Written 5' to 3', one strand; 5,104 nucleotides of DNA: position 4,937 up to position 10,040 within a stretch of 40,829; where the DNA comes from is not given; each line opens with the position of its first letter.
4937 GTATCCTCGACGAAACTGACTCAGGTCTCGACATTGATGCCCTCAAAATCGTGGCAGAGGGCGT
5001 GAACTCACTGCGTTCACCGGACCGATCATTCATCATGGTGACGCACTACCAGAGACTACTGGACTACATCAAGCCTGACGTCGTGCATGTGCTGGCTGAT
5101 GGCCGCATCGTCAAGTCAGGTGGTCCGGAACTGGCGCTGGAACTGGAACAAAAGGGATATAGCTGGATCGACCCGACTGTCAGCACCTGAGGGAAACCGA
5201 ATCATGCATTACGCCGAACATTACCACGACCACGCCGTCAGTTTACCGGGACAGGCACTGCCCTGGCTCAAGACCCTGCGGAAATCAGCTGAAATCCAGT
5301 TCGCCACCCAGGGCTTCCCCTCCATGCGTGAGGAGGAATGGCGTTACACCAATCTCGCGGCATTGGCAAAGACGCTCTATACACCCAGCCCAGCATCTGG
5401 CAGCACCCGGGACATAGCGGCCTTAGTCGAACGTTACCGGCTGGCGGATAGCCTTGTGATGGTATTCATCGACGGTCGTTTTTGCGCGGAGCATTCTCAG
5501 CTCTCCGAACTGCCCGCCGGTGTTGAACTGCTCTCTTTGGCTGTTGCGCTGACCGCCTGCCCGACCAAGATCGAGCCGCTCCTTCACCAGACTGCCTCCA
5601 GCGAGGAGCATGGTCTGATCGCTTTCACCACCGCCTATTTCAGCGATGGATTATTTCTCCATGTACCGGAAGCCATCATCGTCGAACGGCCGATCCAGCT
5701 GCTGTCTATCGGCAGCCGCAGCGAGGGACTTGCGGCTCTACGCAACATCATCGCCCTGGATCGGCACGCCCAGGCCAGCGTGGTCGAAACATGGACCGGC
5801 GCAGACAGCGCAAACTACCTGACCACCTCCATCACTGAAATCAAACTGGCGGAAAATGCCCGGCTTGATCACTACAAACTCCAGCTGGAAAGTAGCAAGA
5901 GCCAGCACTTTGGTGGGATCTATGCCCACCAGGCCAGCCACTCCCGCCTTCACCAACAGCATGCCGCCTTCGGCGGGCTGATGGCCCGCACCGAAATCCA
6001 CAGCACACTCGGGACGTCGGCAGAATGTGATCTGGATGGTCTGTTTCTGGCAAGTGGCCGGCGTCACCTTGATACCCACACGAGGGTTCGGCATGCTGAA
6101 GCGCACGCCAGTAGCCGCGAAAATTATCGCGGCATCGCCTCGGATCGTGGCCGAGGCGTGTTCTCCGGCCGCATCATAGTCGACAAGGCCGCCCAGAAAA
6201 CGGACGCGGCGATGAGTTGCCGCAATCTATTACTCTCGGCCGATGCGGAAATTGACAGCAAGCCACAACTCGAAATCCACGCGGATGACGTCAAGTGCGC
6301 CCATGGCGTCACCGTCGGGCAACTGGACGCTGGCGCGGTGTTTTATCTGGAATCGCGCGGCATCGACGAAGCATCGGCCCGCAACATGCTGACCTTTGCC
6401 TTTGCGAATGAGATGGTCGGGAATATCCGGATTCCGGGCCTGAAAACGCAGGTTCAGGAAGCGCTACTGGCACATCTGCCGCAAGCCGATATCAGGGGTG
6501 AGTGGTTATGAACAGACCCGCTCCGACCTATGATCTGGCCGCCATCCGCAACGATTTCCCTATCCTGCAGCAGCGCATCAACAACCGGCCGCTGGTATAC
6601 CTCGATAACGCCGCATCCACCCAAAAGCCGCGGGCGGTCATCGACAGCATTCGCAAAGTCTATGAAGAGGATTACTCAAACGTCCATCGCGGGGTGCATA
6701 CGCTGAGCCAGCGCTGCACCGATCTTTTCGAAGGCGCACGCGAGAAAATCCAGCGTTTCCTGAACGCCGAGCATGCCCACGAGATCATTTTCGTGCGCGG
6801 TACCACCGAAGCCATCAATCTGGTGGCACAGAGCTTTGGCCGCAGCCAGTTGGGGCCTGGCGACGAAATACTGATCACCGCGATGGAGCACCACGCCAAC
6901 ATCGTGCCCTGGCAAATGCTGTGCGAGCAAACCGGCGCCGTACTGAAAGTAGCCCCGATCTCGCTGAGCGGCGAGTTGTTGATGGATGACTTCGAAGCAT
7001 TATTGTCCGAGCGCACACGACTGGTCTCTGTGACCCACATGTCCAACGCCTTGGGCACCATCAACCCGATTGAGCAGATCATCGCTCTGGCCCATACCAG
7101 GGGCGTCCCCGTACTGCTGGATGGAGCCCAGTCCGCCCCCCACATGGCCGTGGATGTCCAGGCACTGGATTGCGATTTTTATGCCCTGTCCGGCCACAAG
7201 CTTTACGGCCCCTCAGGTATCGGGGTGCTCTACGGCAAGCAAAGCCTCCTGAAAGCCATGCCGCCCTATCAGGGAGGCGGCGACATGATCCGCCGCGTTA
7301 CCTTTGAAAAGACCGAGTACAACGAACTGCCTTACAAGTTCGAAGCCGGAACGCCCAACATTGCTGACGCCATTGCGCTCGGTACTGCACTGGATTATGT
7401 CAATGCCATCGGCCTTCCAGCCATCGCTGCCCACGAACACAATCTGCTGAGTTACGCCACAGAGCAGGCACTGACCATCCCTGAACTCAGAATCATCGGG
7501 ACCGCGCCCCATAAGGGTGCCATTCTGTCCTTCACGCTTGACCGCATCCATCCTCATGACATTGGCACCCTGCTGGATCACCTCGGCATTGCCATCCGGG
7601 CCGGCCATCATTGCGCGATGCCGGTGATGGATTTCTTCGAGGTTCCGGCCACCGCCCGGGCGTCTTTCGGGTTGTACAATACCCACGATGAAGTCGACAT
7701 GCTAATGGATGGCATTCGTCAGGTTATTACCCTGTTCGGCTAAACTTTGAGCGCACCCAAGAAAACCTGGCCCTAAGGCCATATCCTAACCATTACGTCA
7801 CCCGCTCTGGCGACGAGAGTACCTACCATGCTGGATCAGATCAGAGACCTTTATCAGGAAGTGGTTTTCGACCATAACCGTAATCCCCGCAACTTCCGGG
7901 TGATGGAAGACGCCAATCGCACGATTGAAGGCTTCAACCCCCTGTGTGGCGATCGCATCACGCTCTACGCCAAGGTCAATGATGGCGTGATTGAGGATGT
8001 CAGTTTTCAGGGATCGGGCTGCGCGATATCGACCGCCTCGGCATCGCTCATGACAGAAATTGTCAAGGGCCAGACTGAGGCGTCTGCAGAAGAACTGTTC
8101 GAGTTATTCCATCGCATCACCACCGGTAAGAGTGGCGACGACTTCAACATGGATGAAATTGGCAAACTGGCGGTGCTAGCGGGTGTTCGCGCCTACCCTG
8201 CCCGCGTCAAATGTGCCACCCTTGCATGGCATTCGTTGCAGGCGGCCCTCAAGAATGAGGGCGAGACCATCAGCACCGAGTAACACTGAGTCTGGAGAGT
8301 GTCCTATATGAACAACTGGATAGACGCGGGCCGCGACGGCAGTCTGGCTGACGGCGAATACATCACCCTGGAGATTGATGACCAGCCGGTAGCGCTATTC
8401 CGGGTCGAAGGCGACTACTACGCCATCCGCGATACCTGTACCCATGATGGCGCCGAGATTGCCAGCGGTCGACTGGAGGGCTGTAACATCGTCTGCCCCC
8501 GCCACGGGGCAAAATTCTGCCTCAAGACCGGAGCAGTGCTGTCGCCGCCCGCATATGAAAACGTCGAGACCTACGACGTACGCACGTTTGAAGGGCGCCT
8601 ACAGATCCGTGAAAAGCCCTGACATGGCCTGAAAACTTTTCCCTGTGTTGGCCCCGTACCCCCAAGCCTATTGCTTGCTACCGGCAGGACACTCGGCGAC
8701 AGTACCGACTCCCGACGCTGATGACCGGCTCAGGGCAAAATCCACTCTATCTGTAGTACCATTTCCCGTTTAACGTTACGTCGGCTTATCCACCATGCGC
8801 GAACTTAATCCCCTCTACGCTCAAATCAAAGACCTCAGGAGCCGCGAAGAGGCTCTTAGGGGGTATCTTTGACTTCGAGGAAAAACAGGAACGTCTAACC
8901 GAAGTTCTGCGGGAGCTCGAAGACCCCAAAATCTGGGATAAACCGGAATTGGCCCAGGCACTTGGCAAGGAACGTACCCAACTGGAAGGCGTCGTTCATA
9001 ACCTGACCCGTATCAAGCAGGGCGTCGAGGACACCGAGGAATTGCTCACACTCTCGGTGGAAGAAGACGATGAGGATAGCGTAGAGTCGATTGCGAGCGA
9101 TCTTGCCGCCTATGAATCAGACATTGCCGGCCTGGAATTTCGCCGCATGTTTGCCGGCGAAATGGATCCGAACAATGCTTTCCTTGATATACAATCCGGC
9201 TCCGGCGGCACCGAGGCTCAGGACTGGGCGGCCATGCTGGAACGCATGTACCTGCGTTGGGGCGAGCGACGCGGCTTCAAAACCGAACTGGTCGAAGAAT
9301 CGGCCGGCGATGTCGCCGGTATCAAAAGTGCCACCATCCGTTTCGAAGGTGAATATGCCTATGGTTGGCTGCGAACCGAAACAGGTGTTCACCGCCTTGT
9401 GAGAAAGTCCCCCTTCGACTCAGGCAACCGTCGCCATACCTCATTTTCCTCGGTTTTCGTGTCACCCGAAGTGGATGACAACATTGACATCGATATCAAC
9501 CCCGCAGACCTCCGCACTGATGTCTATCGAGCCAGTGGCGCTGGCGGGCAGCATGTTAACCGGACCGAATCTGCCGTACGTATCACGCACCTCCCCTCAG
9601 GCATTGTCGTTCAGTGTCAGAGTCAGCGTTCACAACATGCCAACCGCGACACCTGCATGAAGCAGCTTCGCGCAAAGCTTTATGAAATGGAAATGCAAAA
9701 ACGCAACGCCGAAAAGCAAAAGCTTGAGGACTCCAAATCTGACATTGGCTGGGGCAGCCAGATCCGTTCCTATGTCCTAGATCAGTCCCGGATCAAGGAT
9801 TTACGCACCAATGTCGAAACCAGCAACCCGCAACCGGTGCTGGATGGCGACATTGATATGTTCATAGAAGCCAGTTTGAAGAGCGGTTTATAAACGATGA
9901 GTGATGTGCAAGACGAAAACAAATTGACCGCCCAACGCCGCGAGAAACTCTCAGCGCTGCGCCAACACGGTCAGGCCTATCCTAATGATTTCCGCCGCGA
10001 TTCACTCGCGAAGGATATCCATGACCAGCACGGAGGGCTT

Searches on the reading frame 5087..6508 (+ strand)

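Call 71: search_protein_families(library=pfam, proteins=[window:5087-6508:+], max_evalue=0.00001)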
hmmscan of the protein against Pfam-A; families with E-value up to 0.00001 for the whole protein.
window:5087-6508:+ (474 aa): 2 families
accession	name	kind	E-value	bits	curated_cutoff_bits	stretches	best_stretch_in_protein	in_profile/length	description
PF01458.23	SUFBD_core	-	1.2e-73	247.9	27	1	213-439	7-232/232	SUF system FeS cluster assembly, SufBD core domain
PF19295.5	SufBD_N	-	8e-24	84.6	23.5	1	41-205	6-172/172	SufBD protein N-terminal region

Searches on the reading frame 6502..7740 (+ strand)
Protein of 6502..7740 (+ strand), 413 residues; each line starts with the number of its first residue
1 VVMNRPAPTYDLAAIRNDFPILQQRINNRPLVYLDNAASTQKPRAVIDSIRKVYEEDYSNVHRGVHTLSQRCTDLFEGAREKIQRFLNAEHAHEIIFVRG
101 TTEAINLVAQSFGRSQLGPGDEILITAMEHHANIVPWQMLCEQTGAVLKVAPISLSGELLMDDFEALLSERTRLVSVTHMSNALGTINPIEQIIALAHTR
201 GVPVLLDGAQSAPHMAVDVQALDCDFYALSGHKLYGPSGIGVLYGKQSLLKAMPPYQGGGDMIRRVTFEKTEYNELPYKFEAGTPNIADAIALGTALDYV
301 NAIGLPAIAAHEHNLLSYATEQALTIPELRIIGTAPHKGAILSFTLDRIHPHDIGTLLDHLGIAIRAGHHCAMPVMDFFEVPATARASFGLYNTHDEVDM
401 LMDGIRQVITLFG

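Call 71: search_protein_families(library=pfam, proteins=[window:6502-7740:+], max_evalue=0.00001)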
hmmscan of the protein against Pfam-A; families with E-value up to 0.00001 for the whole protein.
window:6502-7740:+ (413 aa): 2 families
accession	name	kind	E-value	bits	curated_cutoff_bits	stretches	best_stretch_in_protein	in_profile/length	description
PF00266.25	Aminotran_5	-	2.7e-150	500.9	21.5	1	32-401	1-371/371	Aminotransferase class-V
PF00155.27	Aminotran_1_2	-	3.6e-07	30.2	19.7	1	77-209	45-187/361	Aminotransferase class I and II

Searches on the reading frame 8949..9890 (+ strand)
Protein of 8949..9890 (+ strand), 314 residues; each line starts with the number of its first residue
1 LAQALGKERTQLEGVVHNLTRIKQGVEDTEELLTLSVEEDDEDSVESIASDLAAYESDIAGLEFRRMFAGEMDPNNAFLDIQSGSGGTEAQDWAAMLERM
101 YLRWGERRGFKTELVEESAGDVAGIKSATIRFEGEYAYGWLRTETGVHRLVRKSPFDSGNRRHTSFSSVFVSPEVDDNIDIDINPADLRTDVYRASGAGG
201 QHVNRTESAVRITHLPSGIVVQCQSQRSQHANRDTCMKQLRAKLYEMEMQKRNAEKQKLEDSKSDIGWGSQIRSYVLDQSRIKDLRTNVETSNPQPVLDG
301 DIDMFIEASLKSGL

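Call 71: search_protein_families(library=pfam, proteins=[window:8949-9890:+], max_evalue=0.00001)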
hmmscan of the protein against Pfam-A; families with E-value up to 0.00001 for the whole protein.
window:8949-9890:+ (314 aa): 2 families
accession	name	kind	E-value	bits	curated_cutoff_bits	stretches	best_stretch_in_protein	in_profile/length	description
PF03462.23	PCRF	-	7.6e-49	166.6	24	1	2-169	24-194/194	PCRF domain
PF00472.26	RF-1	-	1.4e-43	148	35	1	177-286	1-116/116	RF-1 domain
